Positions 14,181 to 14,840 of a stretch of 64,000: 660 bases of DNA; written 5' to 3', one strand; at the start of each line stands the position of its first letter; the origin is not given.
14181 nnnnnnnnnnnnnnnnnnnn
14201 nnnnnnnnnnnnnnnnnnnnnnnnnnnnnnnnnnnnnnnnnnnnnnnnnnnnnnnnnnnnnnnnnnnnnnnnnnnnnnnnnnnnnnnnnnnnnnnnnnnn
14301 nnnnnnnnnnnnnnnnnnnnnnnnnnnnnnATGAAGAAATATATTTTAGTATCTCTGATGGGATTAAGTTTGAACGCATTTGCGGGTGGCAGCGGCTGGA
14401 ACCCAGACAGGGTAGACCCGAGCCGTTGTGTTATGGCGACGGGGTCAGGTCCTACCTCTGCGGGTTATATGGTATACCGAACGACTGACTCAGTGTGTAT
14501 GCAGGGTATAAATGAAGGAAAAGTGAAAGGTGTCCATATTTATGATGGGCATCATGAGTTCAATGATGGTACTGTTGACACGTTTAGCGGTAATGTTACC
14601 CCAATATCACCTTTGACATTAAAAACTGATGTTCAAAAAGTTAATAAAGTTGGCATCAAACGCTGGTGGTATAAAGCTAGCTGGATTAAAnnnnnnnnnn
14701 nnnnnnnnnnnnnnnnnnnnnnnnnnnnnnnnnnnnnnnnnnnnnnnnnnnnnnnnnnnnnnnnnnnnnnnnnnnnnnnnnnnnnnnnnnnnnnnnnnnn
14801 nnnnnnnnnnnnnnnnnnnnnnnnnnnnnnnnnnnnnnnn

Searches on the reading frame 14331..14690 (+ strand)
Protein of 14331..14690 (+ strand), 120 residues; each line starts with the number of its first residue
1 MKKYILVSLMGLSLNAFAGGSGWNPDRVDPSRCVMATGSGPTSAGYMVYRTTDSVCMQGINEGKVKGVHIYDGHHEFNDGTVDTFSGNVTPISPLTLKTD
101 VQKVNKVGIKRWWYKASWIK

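Call 8: search_protein_families(library=pfam, proteins=[window:14331-14690:+], max_evalue=0.01)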
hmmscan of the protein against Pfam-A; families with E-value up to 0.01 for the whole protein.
window:14331-14690:+ (120 aa): 0 families

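Call 9: search_protein_families(library=ncbifam, proteins=[window:14331-14690:+], max_evalue=0.01)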
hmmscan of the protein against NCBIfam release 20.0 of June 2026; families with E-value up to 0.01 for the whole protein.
window:14331-14690:+ (120 aa): 0 families

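Call 11: search_dna_similar(query=window:14331-14690:+, collection=plasmids, mode=protein, max_rows=30, max_evalue=0.001)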
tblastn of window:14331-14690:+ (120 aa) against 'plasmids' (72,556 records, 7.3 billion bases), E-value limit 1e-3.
Records with a match: 67; places in all: 67; records where one place covers at least 80% of the query: 67.
Best place of each record, by identity: 60-80% 6; <60% 61.
By first word of the organism name: Escherichia 67.
By predicted mobility (MOB-suite, as given by PLSDB): conjugative 37; mobilizable 25; non-mobilizable 5.
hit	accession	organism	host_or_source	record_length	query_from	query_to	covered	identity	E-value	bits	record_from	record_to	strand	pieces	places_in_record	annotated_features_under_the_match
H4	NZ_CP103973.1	Escherichia coli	Pure isolate,marine sediment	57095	1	120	100%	75.8%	9e-55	189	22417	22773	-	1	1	hypothetical protein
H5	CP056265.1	Escherichia coli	culture,Wastewater influent sample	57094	1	120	100%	75.8%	9e-55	189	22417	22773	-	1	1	hypothetical protein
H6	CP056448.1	Escherichia coli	culture,Wastewater influent sample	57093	1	120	100%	75.8%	9e-55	189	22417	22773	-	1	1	hypothetical protein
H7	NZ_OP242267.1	Escherichia coli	Homo sapiens,stool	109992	1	120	100%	75.8%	9e-55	189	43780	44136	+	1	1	hypothetical protein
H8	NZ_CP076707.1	Escherichia coli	-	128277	1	120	100%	75.8%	3e-54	188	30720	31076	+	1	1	hypothetical protein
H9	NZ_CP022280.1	Escherichia coli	Marmota,fecal sample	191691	1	120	100%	75.8%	4e-54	187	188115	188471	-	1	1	hypothetical protein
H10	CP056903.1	Escherichia coli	culture,Wastewater influent sample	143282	1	120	100%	47.5%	2e-28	114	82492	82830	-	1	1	aap: dispersin Aap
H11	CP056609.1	Escherichia coli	culture,Wastewater influent sample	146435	1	120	100%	47.5%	2e-28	114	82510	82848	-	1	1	aap: dispersin Aap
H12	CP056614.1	Escherichia coli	culture,Wastewater influent sample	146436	1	120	100%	47.5%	2e-28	114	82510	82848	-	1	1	aap: dispersin Aap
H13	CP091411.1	Escherichia coli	Homo sapiens,human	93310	1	120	100%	46.7%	1e-27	112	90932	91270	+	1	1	aap: dispersin Aap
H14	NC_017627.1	Escherichia coli 042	-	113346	1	120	100%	46.7%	1e-27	112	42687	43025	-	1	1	aap: dispersin Aap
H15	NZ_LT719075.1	Escherichia coli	Homo sapiens,feces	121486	1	120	100%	46.7%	2e-27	111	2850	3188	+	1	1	aap: dispersin Aap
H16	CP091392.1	Escherichia coli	Homo sapiens,human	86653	1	120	100%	45.8%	6e-27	110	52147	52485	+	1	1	hypothetical protein | aap: dispersin Aap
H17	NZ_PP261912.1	Escherichia coli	-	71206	1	120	100%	45.8%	8e-27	110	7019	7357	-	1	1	aap: dispersin Aap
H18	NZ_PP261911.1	Escherichia coli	-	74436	1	120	100%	45.8%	8e-27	110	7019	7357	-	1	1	aap: dispersin Aap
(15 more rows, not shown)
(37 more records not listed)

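Call 12: get_annotated_region(hit=H4, flank=7000)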
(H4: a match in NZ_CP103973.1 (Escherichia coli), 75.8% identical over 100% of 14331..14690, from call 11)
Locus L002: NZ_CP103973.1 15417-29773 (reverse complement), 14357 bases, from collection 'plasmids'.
description: Escherichia coli strain DLI.5a plasmid pDLI.5a, complete sequence
organism: Escherichia coli (NCBI taxid 562)
taxonomy: Bacteria; Pseudomonadota; Gammaproteobacteria; Enterobacterales; Enterobacteriaceae; Escherichia; Escherichia coli
host: -; source: Pure isolate,marine sediment; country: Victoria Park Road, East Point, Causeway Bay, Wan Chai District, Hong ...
typing (MOB-suite, as given by PLSDB): mobilizable; replicon IncFIA,IncFIC; relaxase MOBP,MOBP
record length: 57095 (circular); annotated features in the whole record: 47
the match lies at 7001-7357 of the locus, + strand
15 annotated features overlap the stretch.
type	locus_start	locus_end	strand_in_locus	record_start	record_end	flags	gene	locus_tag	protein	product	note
CDS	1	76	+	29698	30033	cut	-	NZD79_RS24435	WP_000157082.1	molybdopterin-guanine dinucleotide biosynthesis protein MobC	-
CDS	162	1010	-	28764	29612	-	-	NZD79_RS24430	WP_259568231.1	DUF4942 domain-containing protein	-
CDS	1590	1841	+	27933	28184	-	-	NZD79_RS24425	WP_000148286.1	helix-turn-helix transcriptional regulator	-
CDS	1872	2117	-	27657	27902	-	-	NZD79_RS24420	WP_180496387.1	hypothetical protein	-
CDS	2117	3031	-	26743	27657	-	-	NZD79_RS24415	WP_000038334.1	Rpn family recombination-promoting nuclease/putative transposase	-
CDS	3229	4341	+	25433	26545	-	-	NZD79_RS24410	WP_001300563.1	IS4-like element IS421 family transposase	-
predicted_resistance_gene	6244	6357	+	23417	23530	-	astA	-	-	heat-stable enterotoxin EAST1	predicted by amrfinderplus; class ; identity 100.0%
CDS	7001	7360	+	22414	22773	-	-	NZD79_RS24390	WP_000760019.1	hypothetical protein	-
CDS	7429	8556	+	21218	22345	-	-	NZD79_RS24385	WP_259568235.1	permease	-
CDS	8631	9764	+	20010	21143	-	-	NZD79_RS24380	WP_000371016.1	TolC family protein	GO:0055085 - transmembrane transport [Evidence IEA]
CDS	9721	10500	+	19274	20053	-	-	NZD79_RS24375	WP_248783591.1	HlyD family secretion protein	-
CDS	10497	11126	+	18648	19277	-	-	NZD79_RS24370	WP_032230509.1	ABC transporter ATP-binding protein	-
CDS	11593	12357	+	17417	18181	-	-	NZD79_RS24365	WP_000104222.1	hypothetical protein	-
CDS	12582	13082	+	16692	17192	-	-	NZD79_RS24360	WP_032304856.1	helix-turn-helix domain-containing protein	GO:0006313 - DNA transposition [Evidence IEA]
CDS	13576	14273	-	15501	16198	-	-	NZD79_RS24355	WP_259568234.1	IS1 family transposase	-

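Call 13: get_annotated_region(hit=H7, flank=7000)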
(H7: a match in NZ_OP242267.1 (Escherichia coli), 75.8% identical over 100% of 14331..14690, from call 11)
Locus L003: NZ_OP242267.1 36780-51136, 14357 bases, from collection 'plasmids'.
description: Escherichia coli strain LA069 plasmid pLAO40, complete sequence
organism: Escherichia coli (NCBI taxid 562)
taxonomy: Bacteria; Pseudomonadota; Gammaproteobacteria; Enterobacterales; Enterobacteriaceae; Escherichia; Escherichia coli
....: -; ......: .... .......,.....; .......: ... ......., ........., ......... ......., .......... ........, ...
typing (MOB-suite, as given by PLSDB): mobilizable; replicon IncFIA,IncFIC; relaxase MOBP
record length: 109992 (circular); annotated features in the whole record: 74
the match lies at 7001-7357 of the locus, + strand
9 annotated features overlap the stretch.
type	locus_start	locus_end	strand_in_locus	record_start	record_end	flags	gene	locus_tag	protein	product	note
CDS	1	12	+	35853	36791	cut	virK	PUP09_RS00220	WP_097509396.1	virulence factor VirK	-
CDS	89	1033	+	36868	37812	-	lpxM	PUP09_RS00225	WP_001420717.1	lauroyl-Kdo(2)-lipid IV(A) myristoyltransferase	GO:0009245 - lipid A biosynthetic process [Evidence IEA]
CDS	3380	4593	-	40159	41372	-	-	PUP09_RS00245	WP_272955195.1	IS3 family transposase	-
CDS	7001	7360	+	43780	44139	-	-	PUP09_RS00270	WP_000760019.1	hypothetical protein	-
CDS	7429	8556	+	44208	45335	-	-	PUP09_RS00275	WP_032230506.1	FtsX-like permease family protein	-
CDS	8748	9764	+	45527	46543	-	-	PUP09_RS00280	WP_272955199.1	TolC family protein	-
CDS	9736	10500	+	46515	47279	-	-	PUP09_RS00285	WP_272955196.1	HlyD family secretion protein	-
CDS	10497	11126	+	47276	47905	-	-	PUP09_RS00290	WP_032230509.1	ABC transporter ATP-binding protein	-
CDS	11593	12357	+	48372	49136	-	-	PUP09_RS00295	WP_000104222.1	hypothetical protein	-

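Call 14: get_annotated_region(hit=H9, flank=7000)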
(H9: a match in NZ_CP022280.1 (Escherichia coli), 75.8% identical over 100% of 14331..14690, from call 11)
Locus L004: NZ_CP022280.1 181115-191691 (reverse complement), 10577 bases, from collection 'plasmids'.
description: Escherichia coli strain STEC299 plasmid pSTEC299_1, complete sequence
organism: Escherichia coli (NCBI taxid 562)
taxonomy: Bacteria; Pseudomonadota; Gammaproteobacteria; Enterobacterales; Enterobacteriaceae; Escherichia; Escherichia coli
host: -; source: Marmota,fecal sample; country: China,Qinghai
typing (MOB-suite, as given by PLSDB): mobilizable; replicon IncFIA,IncFIB,IncFIC,IncFII,IncI-gamma/K1; relaxase MOBF,MOBF
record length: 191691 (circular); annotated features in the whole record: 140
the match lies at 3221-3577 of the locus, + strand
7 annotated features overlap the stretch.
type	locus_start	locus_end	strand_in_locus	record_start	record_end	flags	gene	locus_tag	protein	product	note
CDS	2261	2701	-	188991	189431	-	-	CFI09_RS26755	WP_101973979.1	thermonuclease family protein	-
CDS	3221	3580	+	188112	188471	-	-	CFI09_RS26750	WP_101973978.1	hypothetical protein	-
CDS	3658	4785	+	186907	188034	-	-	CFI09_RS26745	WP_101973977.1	FtsX-like permease family protein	-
CDS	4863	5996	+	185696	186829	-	-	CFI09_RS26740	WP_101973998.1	TolC family protein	GO:0055085 - transmembrane transport [Evidence IEA]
CDS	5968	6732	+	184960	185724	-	-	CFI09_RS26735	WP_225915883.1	HlyD family secretion protein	-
CDS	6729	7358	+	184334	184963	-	-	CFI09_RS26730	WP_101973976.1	ABC transporter ATP-binding protein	-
CDS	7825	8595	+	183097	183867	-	-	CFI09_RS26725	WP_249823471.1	apolipoprotein acyltransferase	-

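Call 15: get_annotated_region(hit=H8, flank=7000)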
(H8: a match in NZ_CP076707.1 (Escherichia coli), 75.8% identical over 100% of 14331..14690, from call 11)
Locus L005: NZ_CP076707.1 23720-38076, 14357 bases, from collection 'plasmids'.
description: Escherichia coli O170:H18 strain CFIAFB20120266 plasmid unnamed1, complete sequence
organism: Escherichia coli (NCBI taxid 2848145)
taxonomy: Bacteria; Pseudomonadota; Gammaproteobacteria; Enterobacterales; Enterobacteriaceae; Escherichia; Escherichia coli
host: -; source: -; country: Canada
typing (MOB-suite, as given by PLSDB): non-mobilizable; replicon IncFIB
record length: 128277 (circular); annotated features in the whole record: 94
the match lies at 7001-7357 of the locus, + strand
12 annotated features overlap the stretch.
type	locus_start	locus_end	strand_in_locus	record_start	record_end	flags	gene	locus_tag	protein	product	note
CDS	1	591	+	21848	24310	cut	pgaA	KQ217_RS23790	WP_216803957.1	poly-beta-1,6 N-acetyl-D-glucosamine export porin PgaA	-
CDS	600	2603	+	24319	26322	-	pgaB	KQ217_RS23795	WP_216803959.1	poly-beta-1,6-N-acetyl-D-glucosamine N-deacetylase PgaB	-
CDS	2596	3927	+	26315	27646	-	pgaC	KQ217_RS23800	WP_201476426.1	poly-beta-1,6-N-acetyl-D-glucosamine synthase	GO:0042710 - biofilm formation [Evidence IEA]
CDS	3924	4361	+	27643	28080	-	pgaD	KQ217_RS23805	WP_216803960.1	poly-beta-1,6-N-acetyl-D-glucosamine biosynthesis protein PgaD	-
CDS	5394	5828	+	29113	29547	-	psiB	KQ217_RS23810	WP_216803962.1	conjugation system SOS inhibitor PsiB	-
CDS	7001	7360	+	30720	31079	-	-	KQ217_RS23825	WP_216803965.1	hypothetical protein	-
CDS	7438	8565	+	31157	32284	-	-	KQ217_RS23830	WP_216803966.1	permease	-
CDS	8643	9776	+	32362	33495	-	-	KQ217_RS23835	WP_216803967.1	TolC family protein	GO:0055085 - transmembrane transport [Evidence IEA]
CDS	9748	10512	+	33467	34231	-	-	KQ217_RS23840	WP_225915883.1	HlyD family secretion protein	-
CDS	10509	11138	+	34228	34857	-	-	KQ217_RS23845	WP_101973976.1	ABC transporter ATP-binding protein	-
CDS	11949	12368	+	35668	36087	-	-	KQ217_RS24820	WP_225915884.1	hypothetical protein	-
CDS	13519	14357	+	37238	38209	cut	-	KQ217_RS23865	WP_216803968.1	IS481 family transposase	-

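Call 29: get_annotated_region(hit=H14, flank=2000)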
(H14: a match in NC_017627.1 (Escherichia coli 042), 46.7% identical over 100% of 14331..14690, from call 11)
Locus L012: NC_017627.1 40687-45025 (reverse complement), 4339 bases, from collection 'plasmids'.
description: Escherichia coli 042 plasmid pAA, complete sequence
organism: Escherichia coli 042 (NCBI taxid 216592)
taxonomy: Bacteria; Pseudomonadota; Gammaproteobacteria; Enterobacterales; Enterobacteriaceae; Escherichia; Escherichia coli; Escherichia coli 042
host: -; source: -; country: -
typing (MOB-suite, as given by PLSDB): conjugative; replicon IncFIA,IncFIC; relaxase MOBF; mating-pair formation MPF_F
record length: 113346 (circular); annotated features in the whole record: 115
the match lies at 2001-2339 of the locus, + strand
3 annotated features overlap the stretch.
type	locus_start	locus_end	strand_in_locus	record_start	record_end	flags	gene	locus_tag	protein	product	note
predicted_resistance_gene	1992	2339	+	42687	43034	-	aap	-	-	dispersin Aap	predicted by amrfinderplus; class ; identity 100.0%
predicted_resistance_gene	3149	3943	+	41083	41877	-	aggR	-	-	aggregative adherence transcriptional regulator AggR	predicted by amrfinderplus; class ; identity 100.0%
CDS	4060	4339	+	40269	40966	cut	-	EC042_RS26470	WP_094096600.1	IS1-like element IS1A family transposase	GO:0006313 - DNA transposition [Evidence IEA]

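Call 37: find_homologous_proteins(query=window:14331-14690:+, max_evalue=0.00001)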
Query window:14331-14690:+ (120 aa): 6 proteins with E <= 0.00001 among 17 candidates.
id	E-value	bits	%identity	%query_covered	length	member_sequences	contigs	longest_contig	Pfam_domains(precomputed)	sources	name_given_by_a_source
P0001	9.6e-76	270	97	100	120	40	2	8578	PF28204.1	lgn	-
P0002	1.3e-53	198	76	100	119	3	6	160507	PF28204.1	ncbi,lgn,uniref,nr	ncbi:hypothetical protein KQ217_23825 (plasmid) [Escherichia coli O170:H18]|uniref:hypothetical prot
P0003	3.8e-52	194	73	100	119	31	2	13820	PF28204.1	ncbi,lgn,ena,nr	ncbi:hypothetical protein F3683_20085 [Escherichia coli]|nr:hypothetical protein [Escherichia coli]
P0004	7.5e-52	193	73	100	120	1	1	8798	PF28204.1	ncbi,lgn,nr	ncbi:TPA: hypothetical protein JZG45_005175 [Escherichia coli]|nr:hypothetical protein [Escherichia 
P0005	3.2e-31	126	76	66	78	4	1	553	PF28204.1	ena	-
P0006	6.4e-29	119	52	100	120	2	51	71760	PF28204.1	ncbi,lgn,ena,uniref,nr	ncbi:hypothetical protein [Escherichia coli]|uniref:hypothetical protein n=1 Tax=Escherichia coli Ta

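Call 38: find_encoding_contigs(protein=P0001, flank=1500, max_places=3)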
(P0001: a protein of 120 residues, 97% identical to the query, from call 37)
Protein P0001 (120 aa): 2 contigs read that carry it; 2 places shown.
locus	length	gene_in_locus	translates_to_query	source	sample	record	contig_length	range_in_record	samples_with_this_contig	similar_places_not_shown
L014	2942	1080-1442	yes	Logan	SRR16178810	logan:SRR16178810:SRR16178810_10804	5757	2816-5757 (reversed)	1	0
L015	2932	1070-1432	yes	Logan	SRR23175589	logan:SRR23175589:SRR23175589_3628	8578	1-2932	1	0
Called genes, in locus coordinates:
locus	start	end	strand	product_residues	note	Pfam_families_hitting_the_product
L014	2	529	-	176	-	?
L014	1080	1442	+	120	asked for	PF28204:Dispersin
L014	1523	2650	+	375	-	-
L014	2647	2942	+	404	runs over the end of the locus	PF02321:OEP (faint)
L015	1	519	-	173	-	?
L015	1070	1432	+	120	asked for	PF28204:Dispersin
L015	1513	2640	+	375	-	-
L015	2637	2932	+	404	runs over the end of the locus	PF02321:OEP (faint)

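Call 39: find_encoding_contigs(protein=P0003, flank=1500, max_places=3)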
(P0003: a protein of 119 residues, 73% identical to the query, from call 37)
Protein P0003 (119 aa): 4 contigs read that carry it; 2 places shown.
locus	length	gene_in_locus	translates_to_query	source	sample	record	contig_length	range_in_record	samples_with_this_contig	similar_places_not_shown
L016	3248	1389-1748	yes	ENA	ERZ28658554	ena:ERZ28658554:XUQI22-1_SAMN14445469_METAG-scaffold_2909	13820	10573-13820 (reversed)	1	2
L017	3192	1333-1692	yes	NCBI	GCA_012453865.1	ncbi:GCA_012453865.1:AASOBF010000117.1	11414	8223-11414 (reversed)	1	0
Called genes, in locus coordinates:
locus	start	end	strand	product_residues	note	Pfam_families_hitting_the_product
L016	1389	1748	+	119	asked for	PF28204:Dispersin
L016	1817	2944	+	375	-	-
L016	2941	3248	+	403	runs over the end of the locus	-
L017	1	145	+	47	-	PF13333:rve_2 (weak)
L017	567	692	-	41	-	-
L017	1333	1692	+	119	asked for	PF28204:Dispersin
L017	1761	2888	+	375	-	-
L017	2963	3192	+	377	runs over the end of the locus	-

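Call 40: find_encoding_contigs(protein=P0004, flank=1500, max_places=3)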
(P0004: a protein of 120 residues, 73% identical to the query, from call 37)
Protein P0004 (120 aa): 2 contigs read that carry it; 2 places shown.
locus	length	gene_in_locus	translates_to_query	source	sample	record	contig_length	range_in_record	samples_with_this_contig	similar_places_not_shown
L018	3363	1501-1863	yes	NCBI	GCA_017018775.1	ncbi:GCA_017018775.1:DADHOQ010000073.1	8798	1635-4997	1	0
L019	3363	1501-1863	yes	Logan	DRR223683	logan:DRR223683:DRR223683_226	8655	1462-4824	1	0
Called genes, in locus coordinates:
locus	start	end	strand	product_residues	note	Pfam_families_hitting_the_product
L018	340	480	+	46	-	-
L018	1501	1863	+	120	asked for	PF28204:Dispersin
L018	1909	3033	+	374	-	PF12704:MacB_PCD (weak)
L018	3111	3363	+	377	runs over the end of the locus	-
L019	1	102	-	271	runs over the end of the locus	PF12833:HTH_18, PF00165:HTH_AraC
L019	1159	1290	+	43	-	-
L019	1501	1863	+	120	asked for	PF28204:Dispersin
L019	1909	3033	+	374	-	PF12704:MacB_PCD (weak)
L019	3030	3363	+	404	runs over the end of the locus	-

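Call 41: find_encoding_contigs(protein=P0006, flank=1500, max_places=4)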
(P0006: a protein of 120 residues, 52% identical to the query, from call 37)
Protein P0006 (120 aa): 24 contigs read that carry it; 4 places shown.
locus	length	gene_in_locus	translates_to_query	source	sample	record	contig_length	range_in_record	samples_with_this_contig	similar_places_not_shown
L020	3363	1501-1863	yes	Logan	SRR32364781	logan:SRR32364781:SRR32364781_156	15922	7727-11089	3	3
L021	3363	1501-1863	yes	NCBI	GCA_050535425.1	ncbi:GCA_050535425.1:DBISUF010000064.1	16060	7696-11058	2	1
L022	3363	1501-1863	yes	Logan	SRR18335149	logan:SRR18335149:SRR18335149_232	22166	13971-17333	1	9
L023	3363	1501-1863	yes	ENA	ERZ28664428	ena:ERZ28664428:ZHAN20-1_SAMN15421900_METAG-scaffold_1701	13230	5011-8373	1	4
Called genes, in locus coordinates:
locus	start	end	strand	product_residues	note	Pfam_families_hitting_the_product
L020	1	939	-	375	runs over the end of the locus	-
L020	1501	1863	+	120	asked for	PF28204:Dispersin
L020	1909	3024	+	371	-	-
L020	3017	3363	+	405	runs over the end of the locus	-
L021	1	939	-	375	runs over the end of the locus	-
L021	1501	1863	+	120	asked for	PF28204:Dispersin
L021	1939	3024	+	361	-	-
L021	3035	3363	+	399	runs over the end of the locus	-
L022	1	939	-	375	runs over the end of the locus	-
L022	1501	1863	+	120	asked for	PF28204:Dispersin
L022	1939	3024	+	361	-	-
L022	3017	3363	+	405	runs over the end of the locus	-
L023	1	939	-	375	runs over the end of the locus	-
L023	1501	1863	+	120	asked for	PF28204:Dispersin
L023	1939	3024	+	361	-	-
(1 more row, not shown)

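Call 70: search_protein_representatives(alignment_id=A4)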
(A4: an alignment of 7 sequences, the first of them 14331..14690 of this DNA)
Query: 7 sequences, 119 profile positions. Proteins with E-value up to 0.001 (for the whole library): 38; up to 1e-10: 13; up to 1e-30: 3. The best 38 are listed.
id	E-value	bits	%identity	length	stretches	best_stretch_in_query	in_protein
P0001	5.0e-56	204.1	-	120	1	1-119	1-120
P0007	1.9e-48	179.6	-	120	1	1-119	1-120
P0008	2.7e-34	133.9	-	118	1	1-117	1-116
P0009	1.7e-19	86.2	-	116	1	1-114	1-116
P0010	4.3e-14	68.8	-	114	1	1-119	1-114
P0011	4.5e-13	65.4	-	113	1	1-94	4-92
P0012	4.7e-13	65.4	-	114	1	3-101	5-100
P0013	1.8e-12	63.5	-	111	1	1-96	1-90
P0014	1.9e-12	63.4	-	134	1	1-118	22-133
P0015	5.4e-12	62.0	-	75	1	5-65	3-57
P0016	1.4e-11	60.7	-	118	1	1-103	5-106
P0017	1.8e-11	60.3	-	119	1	1-97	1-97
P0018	4.9e-11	58.9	-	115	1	4-105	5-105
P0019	1.6e-10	57.2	-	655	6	23-67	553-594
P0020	2.1e-10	56.8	-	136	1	7-95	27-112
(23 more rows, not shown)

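Call 71: find_encoding_contigs(protein=P0009, flank=1500, max_places=2)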
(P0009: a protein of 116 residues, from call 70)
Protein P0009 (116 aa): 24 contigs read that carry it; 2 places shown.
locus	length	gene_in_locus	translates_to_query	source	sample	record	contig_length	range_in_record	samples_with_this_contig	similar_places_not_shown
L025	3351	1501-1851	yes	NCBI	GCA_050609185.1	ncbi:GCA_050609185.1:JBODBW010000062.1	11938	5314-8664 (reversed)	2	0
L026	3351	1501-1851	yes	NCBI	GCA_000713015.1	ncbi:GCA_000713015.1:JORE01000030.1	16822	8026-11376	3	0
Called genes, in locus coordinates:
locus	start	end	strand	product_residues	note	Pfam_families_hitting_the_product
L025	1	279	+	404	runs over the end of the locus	PF01527:HTH_Tnp_1, PF13276:HTH_21, PF00665:rve, PF13683:rve_3, PF13333:rve_2 (weak)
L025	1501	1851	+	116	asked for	-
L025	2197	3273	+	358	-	-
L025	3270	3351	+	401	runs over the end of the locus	-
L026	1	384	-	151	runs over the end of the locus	-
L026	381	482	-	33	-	-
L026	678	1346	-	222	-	PF01527:HTH_Tnp_1 (faint), PF03050:DDE_Tnp_IS66, PF13817:DDE_Tnp_IS66_C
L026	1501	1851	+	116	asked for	-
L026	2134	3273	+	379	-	-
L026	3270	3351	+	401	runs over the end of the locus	-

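Call 72: find_encoding_contigs(protein=P0010, flank=1500, max_places=2)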
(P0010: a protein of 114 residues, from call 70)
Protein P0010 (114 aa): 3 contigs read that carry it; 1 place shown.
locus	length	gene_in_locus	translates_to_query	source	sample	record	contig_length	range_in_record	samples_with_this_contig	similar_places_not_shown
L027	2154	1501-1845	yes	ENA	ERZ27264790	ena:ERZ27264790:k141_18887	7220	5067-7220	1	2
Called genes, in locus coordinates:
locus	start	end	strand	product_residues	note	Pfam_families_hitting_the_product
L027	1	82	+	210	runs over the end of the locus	PF02463:SMC_N (faint), PF00005:ABC_tran, PF13304:AAA_21 (faint)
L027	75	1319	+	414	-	-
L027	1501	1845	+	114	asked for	PF28204:Dispersin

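Call 73: find_encoding_contigs(protein=P0012, flank=1500, max_places=2)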
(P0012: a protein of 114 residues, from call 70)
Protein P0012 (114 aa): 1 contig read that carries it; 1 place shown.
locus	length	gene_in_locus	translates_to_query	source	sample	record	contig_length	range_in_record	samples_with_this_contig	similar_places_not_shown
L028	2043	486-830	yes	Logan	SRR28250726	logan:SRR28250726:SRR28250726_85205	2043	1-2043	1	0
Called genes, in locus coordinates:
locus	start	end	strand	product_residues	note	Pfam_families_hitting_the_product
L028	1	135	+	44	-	?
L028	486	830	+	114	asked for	PF28204:Dispersin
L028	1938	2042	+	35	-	?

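Call 74: find_encoding_contigs(protein=P0014, flank=1500, max_places=2)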
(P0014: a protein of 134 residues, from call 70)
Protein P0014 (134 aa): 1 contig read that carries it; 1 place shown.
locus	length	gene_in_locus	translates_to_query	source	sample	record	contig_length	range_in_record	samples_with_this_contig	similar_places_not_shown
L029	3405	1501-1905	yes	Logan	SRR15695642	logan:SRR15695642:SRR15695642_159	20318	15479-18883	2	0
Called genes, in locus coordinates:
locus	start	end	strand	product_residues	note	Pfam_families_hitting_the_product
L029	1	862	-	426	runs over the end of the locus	PF03865:ShlB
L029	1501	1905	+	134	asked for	PF28204:Dispersin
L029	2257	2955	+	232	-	PF01507:PAPS_reduct (weak)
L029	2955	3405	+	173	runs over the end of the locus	PF11922:DUF3440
